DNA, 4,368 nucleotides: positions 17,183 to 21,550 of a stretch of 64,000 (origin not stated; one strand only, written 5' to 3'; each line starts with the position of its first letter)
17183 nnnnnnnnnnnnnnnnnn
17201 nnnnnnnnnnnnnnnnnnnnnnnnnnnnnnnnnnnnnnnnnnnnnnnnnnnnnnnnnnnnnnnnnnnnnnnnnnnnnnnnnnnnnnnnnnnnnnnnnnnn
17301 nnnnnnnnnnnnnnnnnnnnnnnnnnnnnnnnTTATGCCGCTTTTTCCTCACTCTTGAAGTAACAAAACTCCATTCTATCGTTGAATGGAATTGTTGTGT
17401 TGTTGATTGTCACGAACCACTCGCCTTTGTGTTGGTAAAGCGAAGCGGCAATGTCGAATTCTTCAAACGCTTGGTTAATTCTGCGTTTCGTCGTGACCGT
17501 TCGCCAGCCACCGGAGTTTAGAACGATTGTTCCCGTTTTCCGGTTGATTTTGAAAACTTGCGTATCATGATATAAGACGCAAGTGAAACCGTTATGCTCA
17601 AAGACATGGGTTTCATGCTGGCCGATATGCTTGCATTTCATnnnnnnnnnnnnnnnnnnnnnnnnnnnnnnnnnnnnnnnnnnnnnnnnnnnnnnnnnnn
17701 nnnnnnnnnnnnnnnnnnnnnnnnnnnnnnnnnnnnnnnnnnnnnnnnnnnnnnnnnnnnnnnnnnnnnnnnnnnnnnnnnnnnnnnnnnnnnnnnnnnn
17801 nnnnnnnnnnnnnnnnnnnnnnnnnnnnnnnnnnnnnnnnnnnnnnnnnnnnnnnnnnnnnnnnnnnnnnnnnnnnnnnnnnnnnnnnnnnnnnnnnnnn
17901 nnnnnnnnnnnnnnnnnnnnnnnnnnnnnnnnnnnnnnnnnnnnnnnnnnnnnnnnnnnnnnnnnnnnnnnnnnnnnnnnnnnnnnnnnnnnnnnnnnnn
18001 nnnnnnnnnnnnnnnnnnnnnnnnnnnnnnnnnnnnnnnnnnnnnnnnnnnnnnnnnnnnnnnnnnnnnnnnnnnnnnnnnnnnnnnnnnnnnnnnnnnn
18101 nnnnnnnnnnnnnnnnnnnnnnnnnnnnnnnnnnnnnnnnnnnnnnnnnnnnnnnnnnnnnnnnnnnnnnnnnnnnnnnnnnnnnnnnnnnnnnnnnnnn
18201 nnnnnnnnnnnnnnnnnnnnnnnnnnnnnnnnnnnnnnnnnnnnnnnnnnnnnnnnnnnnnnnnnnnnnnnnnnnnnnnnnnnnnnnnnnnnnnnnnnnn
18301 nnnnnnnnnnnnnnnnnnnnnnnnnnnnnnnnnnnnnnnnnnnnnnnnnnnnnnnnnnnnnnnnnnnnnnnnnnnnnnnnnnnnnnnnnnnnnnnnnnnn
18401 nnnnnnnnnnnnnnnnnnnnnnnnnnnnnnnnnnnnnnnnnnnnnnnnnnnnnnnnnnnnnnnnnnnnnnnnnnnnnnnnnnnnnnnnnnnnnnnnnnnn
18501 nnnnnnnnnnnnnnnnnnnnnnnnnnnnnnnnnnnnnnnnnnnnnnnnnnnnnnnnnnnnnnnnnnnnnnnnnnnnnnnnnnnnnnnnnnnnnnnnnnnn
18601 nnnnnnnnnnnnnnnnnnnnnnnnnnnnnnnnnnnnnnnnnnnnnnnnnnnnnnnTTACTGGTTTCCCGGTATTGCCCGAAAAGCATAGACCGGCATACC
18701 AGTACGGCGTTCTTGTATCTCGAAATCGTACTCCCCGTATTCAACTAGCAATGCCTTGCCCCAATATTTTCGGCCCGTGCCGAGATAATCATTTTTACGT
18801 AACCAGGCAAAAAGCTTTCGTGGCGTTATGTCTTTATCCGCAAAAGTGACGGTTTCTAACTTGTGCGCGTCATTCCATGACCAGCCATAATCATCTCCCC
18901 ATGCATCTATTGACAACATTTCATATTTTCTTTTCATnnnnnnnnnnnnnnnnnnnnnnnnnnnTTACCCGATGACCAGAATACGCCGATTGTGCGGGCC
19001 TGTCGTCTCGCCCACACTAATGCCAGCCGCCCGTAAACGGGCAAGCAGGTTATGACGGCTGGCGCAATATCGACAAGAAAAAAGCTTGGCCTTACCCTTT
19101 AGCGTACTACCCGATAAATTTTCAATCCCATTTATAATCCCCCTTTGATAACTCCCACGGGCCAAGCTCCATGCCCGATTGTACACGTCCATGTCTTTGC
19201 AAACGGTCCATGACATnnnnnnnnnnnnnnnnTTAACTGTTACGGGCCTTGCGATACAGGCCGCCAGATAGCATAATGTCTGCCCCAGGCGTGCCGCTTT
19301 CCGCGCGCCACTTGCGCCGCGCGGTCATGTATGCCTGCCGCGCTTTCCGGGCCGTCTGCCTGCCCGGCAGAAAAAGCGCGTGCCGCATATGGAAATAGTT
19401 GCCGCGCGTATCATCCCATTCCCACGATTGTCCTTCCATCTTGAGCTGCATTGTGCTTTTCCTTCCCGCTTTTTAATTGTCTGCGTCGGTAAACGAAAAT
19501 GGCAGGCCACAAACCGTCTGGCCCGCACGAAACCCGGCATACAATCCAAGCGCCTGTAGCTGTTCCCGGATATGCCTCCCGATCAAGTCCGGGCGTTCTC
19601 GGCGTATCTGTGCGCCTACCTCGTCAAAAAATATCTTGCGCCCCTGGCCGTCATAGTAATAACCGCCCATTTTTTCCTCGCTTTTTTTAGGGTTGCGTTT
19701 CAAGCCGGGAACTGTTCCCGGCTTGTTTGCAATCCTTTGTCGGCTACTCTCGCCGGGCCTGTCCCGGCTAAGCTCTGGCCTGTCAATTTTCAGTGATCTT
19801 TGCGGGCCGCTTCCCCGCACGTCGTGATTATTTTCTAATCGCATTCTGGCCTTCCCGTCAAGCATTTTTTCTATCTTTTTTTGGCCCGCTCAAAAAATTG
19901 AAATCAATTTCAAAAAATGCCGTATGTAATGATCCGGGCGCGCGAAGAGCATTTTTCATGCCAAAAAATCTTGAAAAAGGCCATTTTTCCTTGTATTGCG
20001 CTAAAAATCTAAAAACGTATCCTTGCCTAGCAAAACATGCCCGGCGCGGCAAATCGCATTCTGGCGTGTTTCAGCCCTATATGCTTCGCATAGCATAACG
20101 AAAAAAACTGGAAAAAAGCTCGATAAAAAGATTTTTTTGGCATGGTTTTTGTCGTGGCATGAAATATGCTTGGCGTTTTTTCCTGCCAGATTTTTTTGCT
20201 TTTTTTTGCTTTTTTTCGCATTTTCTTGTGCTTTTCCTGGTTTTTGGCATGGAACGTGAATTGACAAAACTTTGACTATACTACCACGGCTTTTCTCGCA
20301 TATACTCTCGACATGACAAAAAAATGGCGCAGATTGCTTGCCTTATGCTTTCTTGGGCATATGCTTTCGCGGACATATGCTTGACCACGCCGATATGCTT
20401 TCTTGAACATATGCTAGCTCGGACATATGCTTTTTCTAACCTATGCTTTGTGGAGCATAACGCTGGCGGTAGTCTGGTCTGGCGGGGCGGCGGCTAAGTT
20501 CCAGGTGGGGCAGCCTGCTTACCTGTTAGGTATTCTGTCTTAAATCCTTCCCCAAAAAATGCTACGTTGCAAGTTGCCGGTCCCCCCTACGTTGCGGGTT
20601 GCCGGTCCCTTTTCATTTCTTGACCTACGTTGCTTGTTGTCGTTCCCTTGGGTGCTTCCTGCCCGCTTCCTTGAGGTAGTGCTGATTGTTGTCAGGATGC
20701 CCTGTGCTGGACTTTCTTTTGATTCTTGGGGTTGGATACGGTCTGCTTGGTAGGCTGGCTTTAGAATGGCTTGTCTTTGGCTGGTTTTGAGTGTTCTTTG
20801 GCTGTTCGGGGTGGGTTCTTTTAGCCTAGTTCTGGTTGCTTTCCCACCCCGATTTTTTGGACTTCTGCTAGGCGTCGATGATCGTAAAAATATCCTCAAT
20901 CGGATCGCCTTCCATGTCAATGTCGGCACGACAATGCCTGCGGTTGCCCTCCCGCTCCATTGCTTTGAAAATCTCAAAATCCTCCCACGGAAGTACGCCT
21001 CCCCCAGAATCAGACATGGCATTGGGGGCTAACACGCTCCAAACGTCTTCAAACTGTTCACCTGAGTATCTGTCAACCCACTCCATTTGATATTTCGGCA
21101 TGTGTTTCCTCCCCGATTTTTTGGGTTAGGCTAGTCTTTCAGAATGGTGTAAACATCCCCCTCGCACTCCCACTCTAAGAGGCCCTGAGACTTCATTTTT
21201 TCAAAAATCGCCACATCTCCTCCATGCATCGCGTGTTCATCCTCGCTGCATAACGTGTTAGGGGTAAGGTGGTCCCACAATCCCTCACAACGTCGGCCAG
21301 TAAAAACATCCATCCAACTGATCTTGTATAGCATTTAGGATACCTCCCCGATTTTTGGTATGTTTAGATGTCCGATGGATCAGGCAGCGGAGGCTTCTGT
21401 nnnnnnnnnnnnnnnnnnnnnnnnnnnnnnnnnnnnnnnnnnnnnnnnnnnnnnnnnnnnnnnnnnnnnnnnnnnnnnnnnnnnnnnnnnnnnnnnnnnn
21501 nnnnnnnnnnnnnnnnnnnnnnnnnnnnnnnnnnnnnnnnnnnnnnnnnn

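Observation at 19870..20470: Candidate replication origin: poly-T/A tract plus six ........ iterons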

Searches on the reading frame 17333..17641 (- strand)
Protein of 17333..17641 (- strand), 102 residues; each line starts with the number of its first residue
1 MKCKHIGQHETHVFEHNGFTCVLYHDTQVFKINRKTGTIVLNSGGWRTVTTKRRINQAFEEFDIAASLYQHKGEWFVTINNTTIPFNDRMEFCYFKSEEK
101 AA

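Call 38: find_homologous_proteins(query=window:17333-17641:-, max_evalue=0.001)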
Query window:17333-17641:- (102 aa): 4 proteins with E <= 0.001 among 4 candidates.
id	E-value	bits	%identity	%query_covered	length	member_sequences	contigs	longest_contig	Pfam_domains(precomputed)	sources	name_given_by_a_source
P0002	1.4e-65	236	100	100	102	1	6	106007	PF23790.2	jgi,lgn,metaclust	metaclust:\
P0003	9.3e-11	60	43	68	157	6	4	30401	PF23790.2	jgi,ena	-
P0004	3.6e-7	48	40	77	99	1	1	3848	PF23790.2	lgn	-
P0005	2.9e-5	42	42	69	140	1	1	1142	PF23790.2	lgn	-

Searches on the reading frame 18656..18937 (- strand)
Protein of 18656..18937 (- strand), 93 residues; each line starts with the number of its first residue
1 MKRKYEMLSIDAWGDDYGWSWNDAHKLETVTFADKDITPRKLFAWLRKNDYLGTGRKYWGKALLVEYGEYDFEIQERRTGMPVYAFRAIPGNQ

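Call 67: search_protein_families(library=pfam, max_evalue=1, proteins=[window:18656-18937:-])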
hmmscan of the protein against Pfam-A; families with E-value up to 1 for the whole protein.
window:18656-18937:- (93 aa): 1 family
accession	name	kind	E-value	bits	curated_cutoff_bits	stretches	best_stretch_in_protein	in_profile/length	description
PF03374.19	ANT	-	0.031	15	25.3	1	18-59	34-59/108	Phage antirepressor protein KilAC domain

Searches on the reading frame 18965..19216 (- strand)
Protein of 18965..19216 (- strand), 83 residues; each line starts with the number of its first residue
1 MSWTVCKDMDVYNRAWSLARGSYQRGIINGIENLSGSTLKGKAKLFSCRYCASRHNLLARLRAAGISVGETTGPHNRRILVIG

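Call 67: search_protein_families(library=pfam, max_evalue=1, proteins=[window:18965-19216:-])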
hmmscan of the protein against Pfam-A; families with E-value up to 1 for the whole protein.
window:18965-19216:- (83 aa): 1 family
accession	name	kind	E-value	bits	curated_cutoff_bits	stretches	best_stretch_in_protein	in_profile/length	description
PF23224.1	zf-C2H2_2nd_ZNF462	-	0.031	14.3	25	1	44-52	1-9/30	Zinc finger protein 462, second C2H2 zinc finger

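Call 80: search_solved_structures(query=window:18965-19216:-, max_evalue=10)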
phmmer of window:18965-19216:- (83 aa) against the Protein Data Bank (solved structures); distinct sequences matched with E-value up to 10: 2.
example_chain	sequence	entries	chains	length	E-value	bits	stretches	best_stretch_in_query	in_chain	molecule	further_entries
2j7a_C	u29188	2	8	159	0.54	13.7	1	39-66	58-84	CYTOCHROME C QUINOL DEHYDROGENASE NRFH | NAPC/NIRT CYTOCHROME C FAMILY PROTEIN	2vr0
5gt2_A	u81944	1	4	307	1.7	12.1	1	33-63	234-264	Probable deferrochelatase/peroxidase YfeX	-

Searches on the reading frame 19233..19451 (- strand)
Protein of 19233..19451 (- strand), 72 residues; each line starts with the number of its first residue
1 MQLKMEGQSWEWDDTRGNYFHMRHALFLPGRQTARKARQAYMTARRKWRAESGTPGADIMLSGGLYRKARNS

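Call 67: search_protein_families(library=pfam, max_evalue=1, proteins=[window:19233-19451:-])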
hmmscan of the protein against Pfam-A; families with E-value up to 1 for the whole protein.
window:19233-19451:- (72 aa): 0 families

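Call 79: search_solved_structures(query=window:19233-19451:-, max_evalue=10)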
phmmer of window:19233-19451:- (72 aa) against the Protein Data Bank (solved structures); distinct sequences matched with E-value up to 10: 6.
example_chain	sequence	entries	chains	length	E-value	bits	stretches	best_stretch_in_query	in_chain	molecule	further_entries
8rd6_A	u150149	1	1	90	0.17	15.4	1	31-61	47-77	Protein TonB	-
1ihr_A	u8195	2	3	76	0.63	13.6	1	34-61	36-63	TonB protein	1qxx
2gsk_B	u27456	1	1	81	0.74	13.4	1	35-61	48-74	protein TONB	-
7voh_A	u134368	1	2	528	0.76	13.4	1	6-56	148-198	alpha-glucosidase QsGH13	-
1u07_A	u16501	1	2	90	0.88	13.2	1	35-61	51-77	TonB protein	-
9og0_E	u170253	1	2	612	0.97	13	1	6-58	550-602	Isoform 2 of Protein OS-9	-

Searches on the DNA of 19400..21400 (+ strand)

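Call 13: search_dna_similar(query=window:19400-21400:+, collection=phages, mode=distant)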
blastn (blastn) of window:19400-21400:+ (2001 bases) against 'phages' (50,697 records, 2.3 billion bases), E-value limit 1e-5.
No match.

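Call 53: search_rna_families(source=window, start=19500, end=21000, threshold=evalue, max_evalue=5)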
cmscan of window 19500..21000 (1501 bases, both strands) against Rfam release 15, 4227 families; matches with E-value up to 5: 4.
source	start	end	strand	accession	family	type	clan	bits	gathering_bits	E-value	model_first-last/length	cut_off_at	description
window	19834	19912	-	RF01585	snoR07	Gene; snRNA; snoRNA; CD-box;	-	22.2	44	1.6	1-88/88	no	small nucleolar RNA snoR07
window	19685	19808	-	RF00060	HgcE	Gene; snRNA; snoRNA; HACA-box;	-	21.6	50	0.061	1-130/130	no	HgcE RNA (Pab105)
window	20113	20204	+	RF00218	SNORD46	Gene; snRNA; snoRNA; CD-box;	CL00061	15.7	40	4.8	1-104/104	no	Small nucleolar RNA SNORD46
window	20806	20852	-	RF02687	RAGATH-8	Gene; sRNA;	-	14.5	86.7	0.44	1-276/276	no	RAGATH-8 RNA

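Call 95: search_dna_similar(query=window:19850-20700:+, collection=plasmids, mode=distant, max_evalue=0.01)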
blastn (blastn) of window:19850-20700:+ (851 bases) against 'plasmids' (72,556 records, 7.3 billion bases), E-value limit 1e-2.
No match.

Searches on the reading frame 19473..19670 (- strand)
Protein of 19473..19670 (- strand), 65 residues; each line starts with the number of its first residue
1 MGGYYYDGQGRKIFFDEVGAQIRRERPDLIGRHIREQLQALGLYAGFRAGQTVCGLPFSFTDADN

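Call 20: find_related_loci(query=window:19473-19670:-, collection=viral_contigs, flank=6000)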
Query window:19473-19670:- (65 aa) in viral_contigs; peptide patterns used: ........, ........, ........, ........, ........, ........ (x = any residue, [..] = any of these).
17 stretches matched a pattern, but none encodes a relative of the query by tblastn (E <= 1e-3).

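Call 67: search_protein_families(library=pfam, max_evalue=1, proteins=[window:19473-19670:-])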
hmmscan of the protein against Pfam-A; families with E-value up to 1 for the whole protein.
window:19473-19670:- (65 aa): 0 families

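Call 78: search_solved_structures(query=window:19473-19670:-, max_evalue=10)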
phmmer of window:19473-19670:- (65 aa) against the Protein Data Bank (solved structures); distinct sequences matched with E-value up to 10: 0.

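Call 84: predict_structure(protein=window:19473-19670:-)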
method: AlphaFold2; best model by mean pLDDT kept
length: 65 residues; sequences in the alignment: 1
mean_pLDDT: 58.3   pTM: 0.44
mean pLDDT of the five models: 58.3, 55.8, 51.4, 47.5, 47.4
residues with pLDDT >= 90: 0; 70-90: 15; 50-70: 31; < 50: 19
segments of 3 or more residues with pLDDT < 50: 49-65
pLDDT, mean of each block of 10 residues (from residue 1): 56 64 73 70 56 42 35
secondary structure, 60 per line:
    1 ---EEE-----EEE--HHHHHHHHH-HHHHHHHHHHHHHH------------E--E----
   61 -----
elements in order: E4-6 E12-14 H17-25 H27-40

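Call 86: fold_search(model_id=the predicted structure, library=pdb)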
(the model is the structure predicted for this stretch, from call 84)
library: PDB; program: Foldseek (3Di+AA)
matches with E <= 10: 85; with E <= 0.001: 0
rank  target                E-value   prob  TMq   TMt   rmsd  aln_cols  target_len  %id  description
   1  1gjz_MODEL_1_A        3.4e+00  0.08  0.23  0.27   5.7        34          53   18  Solution structure of a dimeric N-terminal fragment of human ubiquitin (released 2001-12-13)
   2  6nr8_K                3.6e+00  0.06  0.25  0.05   7.1        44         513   18  hTRiC-hPFD Class6 (released 2019-06-19)
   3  3gew_C                3.9e+00  0.10  0.28  0.09   1.5        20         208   40  FaeE-FaeG chaperone-major pilin complex of F4 ad fimbriae (released 2009-10-20)
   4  4v4n_AV               4.8e+00  0.05  0.25  0.25   8.5        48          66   19  Structure of the Methanococcus jannaschii ribosome-SecYEBeta channel complex (released 2014-07-09)
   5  9cb3_B                4.8e+00  0.05  0.26  0.14   8.5        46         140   15  E2F1-Cyclin F Interface (released 2025-02-12)
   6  9bkr                  5.1e+00  0.08  0.26  0.23   6.3        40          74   12  Crystal structure of the Human TRIP12 WWE domain (isoform 2) in complex with ATP (released 2024-07-31)
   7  3f65_A                5.1e+00  0.06  0.26  0.09   1.7        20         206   40  The F4 fimbrial chaperone FaeE does not self-cap its interactive surfaces (released 2009-05-19)
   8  8hki_D                5.4e+00  0.04  0.25  0.09   8.6        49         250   14  Human TRiC open state (released 2023-12-13)
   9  5why_A                5.4e+00  0.03  0.24  0.06   8.9        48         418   12  Structural Insights into Thioether Bond Formation in the Biosynthesis of Sactipeptides (released 2017-07-26)
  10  9bks                  5.8e+00  0.06  0.25  0.23   6.2        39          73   13  Crystal structure of the Human TRIP12 WWE domain (isoform 2) in complex with ADP (released 2024-07-31)
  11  3f65_B                5.8e+00  0.06  0.26  0.09   2.7        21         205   38  The F4 fimbrial chaperone FaeE does not self-cap its interactive surfaces (released 2009-05-19)
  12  2o2v_A                5.8e+00  0.04  0.20  0.15   6.7        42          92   19  Crystal Structure of the Complex of Human Mitogen Activated Protein Kinase Kinase 5 Phox Domain (MAP2K5-phox) with Hum (released 2006-12-12)
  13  9ee2_E                5.8e+00  0.04  0.27  0.09  10.7        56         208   11  HIV CA - FSFG peptide (14 mM) (released 2026-03-18)
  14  3tlj_A                5.8e+00  0.03  0.25  0.05  15.4        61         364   13  Crystal structure of Trm14 from Pyrococcus furiosus in complex with S-adenosyl-L-homocysteine (released 2012-03-14)
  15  6gry                  5.8e+00  0.03  0.22  0.05  11.0        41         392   20  Glucuronoyl Esterase from Solibacter usitatus. (released 2018-08-15)
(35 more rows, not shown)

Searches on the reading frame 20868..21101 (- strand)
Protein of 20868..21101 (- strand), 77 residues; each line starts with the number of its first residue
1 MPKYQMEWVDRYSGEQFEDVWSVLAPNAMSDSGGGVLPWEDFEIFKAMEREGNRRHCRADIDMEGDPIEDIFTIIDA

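Call 17: find_encoding_contigs(protein=window:20868-21101:-, flank=10000, max_places=10)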
Protein window:20868-21101:- (77 aa): 7 contigs read that carry it; 3 places shown.
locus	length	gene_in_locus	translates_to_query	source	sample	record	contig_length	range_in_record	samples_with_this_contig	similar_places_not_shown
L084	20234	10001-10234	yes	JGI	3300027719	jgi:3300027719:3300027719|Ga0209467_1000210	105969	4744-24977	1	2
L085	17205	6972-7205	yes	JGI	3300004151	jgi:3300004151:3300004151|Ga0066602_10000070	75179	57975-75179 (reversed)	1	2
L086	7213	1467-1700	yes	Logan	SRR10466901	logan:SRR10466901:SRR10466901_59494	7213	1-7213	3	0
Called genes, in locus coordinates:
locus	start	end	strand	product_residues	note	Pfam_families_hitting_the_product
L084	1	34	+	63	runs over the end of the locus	PF04957:RMF (weak)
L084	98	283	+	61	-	-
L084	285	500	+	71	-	-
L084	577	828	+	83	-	-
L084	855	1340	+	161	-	-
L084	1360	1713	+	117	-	-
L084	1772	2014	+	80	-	-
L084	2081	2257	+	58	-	-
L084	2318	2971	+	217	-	-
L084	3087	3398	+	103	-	-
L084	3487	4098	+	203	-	PF07275:ArdA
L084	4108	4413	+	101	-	-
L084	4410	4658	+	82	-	-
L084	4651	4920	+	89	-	-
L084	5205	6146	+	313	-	-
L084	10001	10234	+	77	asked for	-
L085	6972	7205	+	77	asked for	-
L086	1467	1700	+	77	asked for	-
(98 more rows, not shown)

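Call 19: find_related_loci(query=window:20868-21101:-, collection=viral_contigs, flank=6000)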
Query window:20868-21101:- (77 aa) in viral_contigs; peptide patterns used: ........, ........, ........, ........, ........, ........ (x = any residue, [..] = any of these).
4 stretches matched a pattern, but none encodes a relative of the query by tblastn (E <= 1e-3).

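Call 37: find_homologous_proteins(query=window:20868-21101:-, max_evalue=0.001)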
Query window:20868-21101:- (77 aa): 1 proteins with E <= 0.001 among 1 candidates.
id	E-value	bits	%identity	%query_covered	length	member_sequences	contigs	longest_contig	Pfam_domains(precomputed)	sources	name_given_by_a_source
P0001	4.6e-47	175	100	100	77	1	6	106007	-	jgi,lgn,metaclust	metaclust:\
